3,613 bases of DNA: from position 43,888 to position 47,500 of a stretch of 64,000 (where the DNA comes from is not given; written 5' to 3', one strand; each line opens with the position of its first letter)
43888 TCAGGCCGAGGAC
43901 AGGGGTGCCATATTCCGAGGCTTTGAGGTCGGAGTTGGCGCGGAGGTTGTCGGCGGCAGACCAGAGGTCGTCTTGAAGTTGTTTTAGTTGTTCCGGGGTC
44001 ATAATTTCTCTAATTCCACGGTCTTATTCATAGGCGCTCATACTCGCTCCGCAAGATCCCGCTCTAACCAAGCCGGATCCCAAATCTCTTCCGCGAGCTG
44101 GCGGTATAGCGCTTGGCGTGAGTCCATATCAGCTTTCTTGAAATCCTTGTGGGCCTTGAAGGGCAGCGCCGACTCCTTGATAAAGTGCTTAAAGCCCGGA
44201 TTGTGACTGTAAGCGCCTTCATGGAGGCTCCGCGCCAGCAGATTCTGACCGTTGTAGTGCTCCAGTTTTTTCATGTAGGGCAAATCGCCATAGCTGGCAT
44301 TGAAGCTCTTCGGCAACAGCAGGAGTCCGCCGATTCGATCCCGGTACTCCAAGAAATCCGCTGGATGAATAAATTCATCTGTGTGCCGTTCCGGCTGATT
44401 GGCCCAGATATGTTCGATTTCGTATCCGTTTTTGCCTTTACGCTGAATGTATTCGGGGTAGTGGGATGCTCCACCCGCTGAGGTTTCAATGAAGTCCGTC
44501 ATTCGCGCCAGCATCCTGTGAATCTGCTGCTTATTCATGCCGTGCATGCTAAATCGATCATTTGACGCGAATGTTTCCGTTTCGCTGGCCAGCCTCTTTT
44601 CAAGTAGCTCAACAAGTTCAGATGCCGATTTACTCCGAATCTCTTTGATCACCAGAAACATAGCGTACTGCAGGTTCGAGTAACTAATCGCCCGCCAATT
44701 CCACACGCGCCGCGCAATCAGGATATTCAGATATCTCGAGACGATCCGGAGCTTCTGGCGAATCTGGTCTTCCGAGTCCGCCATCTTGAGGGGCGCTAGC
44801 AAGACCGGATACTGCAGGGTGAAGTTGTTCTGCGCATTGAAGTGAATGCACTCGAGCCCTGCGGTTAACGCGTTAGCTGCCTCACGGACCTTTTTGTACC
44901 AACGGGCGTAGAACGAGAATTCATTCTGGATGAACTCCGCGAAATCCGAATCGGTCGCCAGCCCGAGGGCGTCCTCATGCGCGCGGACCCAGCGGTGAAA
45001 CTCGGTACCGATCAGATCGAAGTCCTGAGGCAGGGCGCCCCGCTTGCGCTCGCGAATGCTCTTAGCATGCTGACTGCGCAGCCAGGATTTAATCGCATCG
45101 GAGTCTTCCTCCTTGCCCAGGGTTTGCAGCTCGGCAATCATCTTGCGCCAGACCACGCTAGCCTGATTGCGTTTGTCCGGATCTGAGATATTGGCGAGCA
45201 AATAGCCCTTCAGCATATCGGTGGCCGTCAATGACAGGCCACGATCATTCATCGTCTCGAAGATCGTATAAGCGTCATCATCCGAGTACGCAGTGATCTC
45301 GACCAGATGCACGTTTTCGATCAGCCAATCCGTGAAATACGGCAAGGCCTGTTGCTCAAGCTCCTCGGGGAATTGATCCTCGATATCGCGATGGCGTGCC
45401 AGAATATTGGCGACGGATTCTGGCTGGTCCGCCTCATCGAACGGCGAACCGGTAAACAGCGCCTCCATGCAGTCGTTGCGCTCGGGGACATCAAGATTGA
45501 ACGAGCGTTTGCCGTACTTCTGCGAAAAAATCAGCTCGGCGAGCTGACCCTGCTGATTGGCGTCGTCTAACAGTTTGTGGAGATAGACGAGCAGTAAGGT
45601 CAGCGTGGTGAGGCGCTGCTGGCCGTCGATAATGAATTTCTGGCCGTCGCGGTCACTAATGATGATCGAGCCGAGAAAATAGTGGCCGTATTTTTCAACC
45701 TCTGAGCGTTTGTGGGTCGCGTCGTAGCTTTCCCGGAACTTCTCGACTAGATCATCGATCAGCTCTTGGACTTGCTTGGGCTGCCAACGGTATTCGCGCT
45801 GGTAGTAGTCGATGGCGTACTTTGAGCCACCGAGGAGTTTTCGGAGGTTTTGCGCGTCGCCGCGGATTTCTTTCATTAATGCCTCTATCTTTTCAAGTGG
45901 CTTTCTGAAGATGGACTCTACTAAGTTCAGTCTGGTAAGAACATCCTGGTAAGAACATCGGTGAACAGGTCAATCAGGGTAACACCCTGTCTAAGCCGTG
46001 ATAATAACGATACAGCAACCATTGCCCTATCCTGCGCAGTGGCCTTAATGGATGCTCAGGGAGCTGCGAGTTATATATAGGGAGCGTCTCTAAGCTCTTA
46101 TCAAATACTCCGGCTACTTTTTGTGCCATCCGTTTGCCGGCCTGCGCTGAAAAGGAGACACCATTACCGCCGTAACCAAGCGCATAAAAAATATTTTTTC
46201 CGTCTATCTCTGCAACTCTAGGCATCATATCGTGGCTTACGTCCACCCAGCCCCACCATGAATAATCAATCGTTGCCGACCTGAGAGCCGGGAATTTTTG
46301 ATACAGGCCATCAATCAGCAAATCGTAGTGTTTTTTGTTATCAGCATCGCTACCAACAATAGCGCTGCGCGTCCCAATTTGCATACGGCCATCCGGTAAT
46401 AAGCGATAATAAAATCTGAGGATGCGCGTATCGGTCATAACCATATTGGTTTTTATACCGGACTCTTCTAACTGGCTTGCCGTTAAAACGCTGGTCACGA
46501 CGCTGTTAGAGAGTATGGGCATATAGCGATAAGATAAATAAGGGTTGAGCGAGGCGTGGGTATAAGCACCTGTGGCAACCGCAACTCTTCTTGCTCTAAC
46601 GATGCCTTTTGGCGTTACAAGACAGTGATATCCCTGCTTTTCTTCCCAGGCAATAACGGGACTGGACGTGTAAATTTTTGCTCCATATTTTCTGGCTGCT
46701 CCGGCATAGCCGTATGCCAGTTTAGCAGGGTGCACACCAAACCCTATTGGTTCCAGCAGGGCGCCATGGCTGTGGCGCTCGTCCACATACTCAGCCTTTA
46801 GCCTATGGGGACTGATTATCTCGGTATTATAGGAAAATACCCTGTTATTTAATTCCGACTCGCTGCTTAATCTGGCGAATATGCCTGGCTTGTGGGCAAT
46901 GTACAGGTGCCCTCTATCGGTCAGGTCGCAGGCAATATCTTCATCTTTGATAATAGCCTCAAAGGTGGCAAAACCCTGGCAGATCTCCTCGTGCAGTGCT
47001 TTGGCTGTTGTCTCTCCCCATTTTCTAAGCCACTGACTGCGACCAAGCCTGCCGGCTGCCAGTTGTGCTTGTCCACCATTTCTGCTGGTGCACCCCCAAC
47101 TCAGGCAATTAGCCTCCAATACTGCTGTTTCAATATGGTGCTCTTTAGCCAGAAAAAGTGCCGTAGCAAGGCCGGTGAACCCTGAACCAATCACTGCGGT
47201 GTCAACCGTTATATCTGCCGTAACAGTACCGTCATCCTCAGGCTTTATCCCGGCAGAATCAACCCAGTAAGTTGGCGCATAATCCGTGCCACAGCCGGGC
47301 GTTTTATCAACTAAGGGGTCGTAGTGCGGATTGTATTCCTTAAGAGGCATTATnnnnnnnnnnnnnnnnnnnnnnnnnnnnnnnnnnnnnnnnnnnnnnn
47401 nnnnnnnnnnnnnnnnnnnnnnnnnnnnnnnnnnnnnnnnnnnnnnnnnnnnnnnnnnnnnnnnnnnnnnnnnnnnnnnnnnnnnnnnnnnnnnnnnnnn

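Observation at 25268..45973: About 20.6 kb mosaic defense island anchored at tRNA-Leu(CAG), with no integrase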

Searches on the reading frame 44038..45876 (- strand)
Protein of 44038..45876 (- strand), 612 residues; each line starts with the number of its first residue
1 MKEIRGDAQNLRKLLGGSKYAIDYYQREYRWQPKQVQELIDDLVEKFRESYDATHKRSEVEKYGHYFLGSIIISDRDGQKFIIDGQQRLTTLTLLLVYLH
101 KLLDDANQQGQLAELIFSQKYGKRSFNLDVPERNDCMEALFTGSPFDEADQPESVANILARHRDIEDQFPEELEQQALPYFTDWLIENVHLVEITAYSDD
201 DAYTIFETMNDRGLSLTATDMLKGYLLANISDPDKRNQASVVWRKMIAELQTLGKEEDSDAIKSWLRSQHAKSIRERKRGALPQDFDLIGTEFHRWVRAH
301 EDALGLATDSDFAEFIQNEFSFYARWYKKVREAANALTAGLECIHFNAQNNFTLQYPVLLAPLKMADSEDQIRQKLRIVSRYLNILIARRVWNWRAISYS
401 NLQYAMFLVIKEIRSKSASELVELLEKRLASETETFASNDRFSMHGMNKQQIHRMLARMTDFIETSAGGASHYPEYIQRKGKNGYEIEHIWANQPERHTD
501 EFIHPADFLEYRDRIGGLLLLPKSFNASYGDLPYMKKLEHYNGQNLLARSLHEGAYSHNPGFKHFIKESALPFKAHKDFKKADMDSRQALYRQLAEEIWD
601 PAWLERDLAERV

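Call 5: search_protein_families(library=pfam, proteins=[window:44038-45876:-])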
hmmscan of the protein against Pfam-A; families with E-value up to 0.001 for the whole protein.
window:44038-45876:- (612 aa): 2 families
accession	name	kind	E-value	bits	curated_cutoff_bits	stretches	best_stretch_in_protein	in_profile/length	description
PF03235.19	GmrSD_N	-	3.3e-36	125.7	33.2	1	12-226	2-198/199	GmrSD restriction endonuclease, N-terminal domain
PF07510.16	GmrSD_C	-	8.3e-08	32.7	23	1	478-588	50-132/138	GmrSD restriction endonucleases, C-terminal domain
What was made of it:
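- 44038..45876 (-): GmrSD-family type IV restriction enzyme (DUF262 + DUF1524), 612 aa. The right junction of the insert lies at 45888/45889, 12 nt upstream of this gene's start codon. Pfam GmrSD_N and GmrSD_C (call 5).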

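Call 6: search_protein_families(library=padloc, proteins=[window:44038-45876:-])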
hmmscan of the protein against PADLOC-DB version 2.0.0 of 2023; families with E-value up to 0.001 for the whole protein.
window:44038-45876:- (612 aa): 32 families (the best 25 are shown)
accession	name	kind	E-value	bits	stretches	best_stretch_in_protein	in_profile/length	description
PDLC04157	HEC-06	-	3.9e-44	149.2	2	173-543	180-520/558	-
PDLC04154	HEC-06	-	1.3e-40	137.6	2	164-544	178-530/569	-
PDLC04155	HEC-06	-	8.8e-40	134.7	1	4-546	5-526/562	-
PDLC02693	Orf5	-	4.7e-36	122.9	1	16-544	5-508/543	Orf5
PDLC02687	Orf5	-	5.3e-36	122.5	2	173-544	181-524/543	Orf5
PDLC02700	Orf5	-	9.5e-31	105.1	1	14-546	6-523/555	Orf5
PDLC02695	Orf5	-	1.3e-30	104.4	3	4-111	3-110/601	Orf5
PDLC02686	Orf5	-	3.4e-29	99.8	2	11-108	10-105/566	Orf5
PDLC02701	Orf5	-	1.1e-24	84.9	2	20-112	20-112/596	Orf5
PDLC02691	Orf5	-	2.2e-23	80.7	2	4-109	3-100/579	Orf5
PDLC02694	Orf5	-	5.1e-21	73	2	20-119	18-121/574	Orf5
PDLC02688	Orf5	-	1.2e-20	71.7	1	20-231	10-230/554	Orf5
PDLC04156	HEC-06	-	1.6e-18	64.6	2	183-276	197-288/562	-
PDLC02786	SspE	-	2.5e-18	63.8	1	17-113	21-119/766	SspE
PDLC02792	SspE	-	2.1e-17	60.7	2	22-108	26-119/771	SspE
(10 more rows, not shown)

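Call 7: search_protein_families(library=ncbifam, proteins=[window:44038-45876:-])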
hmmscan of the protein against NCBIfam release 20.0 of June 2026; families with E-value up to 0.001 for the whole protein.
window:44038-45876:- (612 aa): 0 families

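Call 22: find_encoding_contigs(protein=window:44038-45876:-, flank=10000, max_places=10)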
Protein window:44038-45876:- (612 aa): no gene with exactly this product is on record in the collection.

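Call 43: find_homologous_proteins(query=window:44038-45876:-, max_evalue=1e-30)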
Query window:44038-45876:- (612 aa): 7844 proteins with E <= 1e-30 among 8000 candidates; the best 120 are listed.
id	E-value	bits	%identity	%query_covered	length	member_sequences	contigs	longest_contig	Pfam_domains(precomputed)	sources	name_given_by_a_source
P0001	0.0e+0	1398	100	100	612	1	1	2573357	PF07510.17,PF03235.20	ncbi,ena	-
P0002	0.0e+0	1247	89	100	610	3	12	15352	PF07510.17,PF03235.20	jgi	jgi:hypothetical protein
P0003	0.0e+0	1241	90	100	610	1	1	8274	PF07510.17,PF03235.20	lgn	-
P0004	0.0e+0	1030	72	100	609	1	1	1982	PF07510.17,PF03235.20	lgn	-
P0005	0.0e+0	1021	73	99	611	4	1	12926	PF07510.17,PF03235.20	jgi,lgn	jgi:hypothetical protein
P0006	0.0e+0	1019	72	99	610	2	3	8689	PF07510.17,PF03235.20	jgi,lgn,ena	-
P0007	0.0e+0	1019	71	100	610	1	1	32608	PF07510.17,PF03235.20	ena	-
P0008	0.0e+0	1018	72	99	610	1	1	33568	PF07510.17,PF03235.20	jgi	jgi:hypothetical protein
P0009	0.0e+0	1018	72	99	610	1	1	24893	PF07510.17,PF03235.20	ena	-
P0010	0.0e+0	1016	73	98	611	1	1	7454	PF07510.17,PF03235.20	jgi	jgi:hypothetical protein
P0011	0.0e+0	1014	71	99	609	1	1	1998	PF07510.17,PF03235.20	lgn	-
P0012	0.0e+0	1011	72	99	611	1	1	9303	PF07510.17,PF03235.20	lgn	-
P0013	1.7e-298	1010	72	99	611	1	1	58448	PF07510.17,PF03235.20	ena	-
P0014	2.5e-298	1009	71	100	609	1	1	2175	PF07510.17,PF03235.20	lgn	-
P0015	3.2e-298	1009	71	100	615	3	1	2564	PF07510.17,PF03235.20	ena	-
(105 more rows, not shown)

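Call 44: find_encoding_contigs(protein=P0002, flank=10000, max_places=6)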
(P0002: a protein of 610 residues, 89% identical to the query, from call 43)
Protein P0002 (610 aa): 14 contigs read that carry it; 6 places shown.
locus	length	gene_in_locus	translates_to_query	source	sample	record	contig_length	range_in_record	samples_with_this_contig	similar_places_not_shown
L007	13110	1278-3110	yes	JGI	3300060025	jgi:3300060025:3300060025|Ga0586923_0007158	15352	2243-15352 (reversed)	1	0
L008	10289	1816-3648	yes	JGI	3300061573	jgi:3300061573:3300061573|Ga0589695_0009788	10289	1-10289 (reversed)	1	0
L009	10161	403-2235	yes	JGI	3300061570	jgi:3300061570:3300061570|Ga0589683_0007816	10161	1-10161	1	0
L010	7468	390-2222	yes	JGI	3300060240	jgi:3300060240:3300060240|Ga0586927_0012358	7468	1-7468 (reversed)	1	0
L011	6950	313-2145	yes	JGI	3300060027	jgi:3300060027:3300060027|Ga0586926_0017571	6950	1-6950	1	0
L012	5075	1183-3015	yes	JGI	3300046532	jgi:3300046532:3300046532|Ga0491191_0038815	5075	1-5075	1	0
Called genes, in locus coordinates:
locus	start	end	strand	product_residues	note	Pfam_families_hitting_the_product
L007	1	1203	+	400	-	?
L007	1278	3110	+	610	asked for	PF03235:GmrSD_N, PF07510:GmrSD_C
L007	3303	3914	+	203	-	PF01420:Methylase_S (weak)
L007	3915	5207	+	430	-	PF02384:N6_Mtase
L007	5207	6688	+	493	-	PF12161:HsdM_N, PF02384:N6_Mtase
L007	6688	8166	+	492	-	PF12161:HsdM_N, PF02384:N6_Mtase, PF01170:UPF0020 (weak)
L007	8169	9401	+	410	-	PF01420:Methylase_S (faint)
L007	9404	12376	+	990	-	PF04313:HSDR_N, PF00270:DEAD (faint), PF04851:ResIII, PF18766:SWI2_SNF2, PF22679:T1R_D3-like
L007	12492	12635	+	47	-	-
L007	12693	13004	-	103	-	-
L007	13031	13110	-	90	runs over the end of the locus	-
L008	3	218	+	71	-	?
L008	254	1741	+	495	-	PF14691:Fer4_20, PF00070:Pyr_redox (faint), PF01266:DAO (faint), PF01593:Amino_oxidase (weak), PF03486:HI0933_like (faint), PF07992:Pyr_redox_2, PF13450:NAD_binding_8, PF07992:Pyr_redox_2, +1 more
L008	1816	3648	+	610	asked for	PF03235:GmrSD_N, PF07510:GmrSD_C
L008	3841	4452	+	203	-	PF01420:Methylase_S (weak)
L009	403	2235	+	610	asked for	PF03235:GmrSD_N, PF07510:GmrSD_C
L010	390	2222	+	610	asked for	PF03235:GmrSD_N, PF07510:GmrSD_C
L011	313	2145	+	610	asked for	PF03235:GmrSD_N, PF07510:GmrSD_C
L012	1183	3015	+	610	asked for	PF03235:GmrSD_N, PF07510:GmrSD_C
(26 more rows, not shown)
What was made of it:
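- Closest known: Defence genes embedded in type I R-M operons. Same: gmrSD heads the hsdMSR operon here and in the closest relatives (call 44).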

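Call 45: find_encoding_contigs(protein=P0001, flank=10000, max_places=4)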
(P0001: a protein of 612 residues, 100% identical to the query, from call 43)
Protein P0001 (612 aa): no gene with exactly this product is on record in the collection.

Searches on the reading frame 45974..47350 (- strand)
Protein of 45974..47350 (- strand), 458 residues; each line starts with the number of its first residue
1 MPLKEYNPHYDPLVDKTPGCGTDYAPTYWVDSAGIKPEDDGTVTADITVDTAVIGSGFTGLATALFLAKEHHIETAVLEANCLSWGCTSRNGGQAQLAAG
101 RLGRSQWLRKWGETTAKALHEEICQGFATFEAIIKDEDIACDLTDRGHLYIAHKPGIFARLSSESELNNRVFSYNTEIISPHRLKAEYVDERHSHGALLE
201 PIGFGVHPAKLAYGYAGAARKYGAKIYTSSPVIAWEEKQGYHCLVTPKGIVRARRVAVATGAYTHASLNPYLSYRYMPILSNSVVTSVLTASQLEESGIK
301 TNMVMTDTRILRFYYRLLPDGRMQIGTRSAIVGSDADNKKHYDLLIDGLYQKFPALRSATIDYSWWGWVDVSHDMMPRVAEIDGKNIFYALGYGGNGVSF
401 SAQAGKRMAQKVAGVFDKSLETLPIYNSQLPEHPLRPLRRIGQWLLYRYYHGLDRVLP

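Call 5: search_protein_families(library=pfam, proteins=[window:45974-47350:-])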
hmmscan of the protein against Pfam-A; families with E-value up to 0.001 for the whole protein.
window:45974-47350:- (458 aa): 5 families
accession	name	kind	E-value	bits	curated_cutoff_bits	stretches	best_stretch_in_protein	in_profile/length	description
PF01266.30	DAO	-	1.7e-53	182.8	27.9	1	50-410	1-352/353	FAD dependent oxidoreductase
PF07992.20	Pyr_redox_2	-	0.0001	22.3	26.1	1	50-92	2-45/291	Pyridine nucleotide-disulphide oxidoreductase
PF13738.12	Pyr_redox_3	-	0.00028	20.7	30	0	212-269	84-141/305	Pyridine nucleotide-disulphide oxidoreductase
PF13450.12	NAD_binding_8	-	0.00047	20.8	21.9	0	53-81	1-28/68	NAD(P)-binding Rossmann-like domain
PF01946.23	Thi4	-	0.0009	19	26.2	0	48-94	17-62/235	Thi4 family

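Call 14: find_encoding_contigs(protein=window:45974-47350:-, flank=10000, max_places=10)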
Protein window:45974-47350:- (458 aa): 1 contig read that carries it; 1 place shown.
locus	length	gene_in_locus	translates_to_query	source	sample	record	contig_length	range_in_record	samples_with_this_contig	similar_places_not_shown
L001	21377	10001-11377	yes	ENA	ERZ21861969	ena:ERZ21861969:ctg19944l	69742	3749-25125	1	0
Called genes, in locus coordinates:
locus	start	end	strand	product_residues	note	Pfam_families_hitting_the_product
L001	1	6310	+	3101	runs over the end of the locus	PF03160:Calx-beta, PF16132:DUF4843 (faint), PF03160:Calx-beta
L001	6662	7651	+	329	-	PF04069:OpuAC (weak), PF13379:NMT1_2, PF09084:NMT1, PF12974:Phosphonate-bd (weak)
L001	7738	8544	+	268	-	PF00005:ABC_tran, PF13304:AAA_21 (faint)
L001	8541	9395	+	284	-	PF00528:BPD_transp_1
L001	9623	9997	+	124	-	PF07366:SnoaL, PF12680:SnoaL_2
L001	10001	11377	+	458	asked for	PF01266:DAO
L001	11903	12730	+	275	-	PF04909:Amidohydro_2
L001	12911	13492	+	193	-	PF02674:Colicin_V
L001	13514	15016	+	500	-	PF13522:GATase_6, PF13537:GATase_7, PF00156:Pribosyltran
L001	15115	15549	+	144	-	-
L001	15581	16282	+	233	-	PF17837:4PPT_N, PF01648:ACPS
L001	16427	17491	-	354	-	PF00027:cNMP_binding, PF00581:Rhodanese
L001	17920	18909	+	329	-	PF13177:DNA_pol3_delta2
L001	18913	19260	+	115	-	PF07238:PilZ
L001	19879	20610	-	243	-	-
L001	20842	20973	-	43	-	-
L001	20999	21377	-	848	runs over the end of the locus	PF18339:Tudor_1_RapA, PF00176:SNF2-rel_dom, PF18337:Tudor_RapA, PF00270:DEAD (weak), PF04851:ResIII, PF00271:Helicase_C, PF12137:RapA_C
